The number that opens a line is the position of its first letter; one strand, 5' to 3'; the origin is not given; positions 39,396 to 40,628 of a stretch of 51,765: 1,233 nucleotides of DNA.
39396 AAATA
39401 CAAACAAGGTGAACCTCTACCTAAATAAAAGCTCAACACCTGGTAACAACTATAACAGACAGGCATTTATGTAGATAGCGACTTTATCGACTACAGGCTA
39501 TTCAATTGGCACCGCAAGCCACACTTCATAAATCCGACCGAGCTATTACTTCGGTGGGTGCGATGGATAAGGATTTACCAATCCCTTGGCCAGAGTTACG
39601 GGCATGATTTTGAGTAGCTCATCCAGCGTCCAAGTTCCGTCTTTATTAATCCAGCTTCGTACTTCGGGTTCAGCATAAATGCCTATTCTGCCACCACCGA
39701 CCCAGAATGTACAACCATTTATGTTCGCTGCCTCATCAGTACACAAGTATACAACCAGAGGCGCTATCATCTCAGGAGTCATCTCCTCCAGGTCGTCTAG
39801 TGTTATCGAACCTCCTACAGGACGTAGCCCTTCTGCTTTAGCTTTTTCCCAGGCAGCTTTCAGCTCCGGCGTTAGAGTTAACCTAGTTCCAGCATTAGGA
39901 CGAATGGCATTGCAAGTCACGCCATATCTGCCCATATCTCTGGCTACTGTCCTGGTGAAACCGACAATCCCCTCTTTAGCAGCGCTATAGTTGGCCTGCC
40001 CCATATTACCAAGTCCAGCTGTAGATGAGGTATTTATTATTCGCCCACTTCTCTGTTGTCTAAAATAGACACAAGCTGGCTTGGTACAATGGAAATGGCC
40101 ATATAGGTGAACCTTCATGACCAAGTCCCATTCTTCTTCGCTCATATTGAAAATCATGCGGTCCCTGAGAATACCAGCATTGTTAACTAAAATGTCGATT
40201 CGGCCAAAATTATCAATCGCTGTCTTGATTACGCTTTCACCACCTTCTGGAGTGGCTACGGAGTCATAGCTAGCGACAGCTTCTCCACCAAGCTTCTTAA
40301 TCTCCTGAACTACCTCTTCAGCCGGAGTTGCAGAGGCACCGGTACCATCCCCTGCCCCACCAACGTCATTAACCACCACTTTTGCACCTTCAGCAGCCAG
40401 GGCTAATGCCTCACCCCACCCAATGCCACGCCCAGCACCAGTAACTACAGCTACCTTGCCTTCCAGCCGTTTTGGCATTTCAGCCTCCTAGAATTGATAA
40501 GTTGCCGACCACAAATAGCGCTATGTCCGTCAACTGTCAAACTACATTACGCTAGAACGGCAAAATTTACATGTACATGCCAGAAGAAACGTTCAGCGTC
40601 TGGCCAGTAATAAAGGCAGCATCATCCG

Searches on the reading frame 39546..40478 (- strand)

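Call 11: search_protein_families(library=pfam, proteins=[window:39546-40478:-], max_evalue=0.00001)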
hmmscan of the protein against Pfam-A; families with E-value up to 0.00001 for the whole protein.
window:39546-40478:- (310 aa): 3 families
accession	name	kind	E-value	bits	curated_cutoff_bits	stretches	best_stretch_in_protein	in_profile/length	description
PF00106.31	adh_short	-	6e-44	150.3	26.6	1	8-195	1-180/195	short chain dehydrogenase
PF13561.12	adh_short_C2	-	9e-42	143.7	27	1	14-263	1-234/236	Enoyl-(Acyl carrier protein) reductase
PF08659.16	KR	-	4.1e-13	50.1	22.6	1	11-176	4-161/180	KR domain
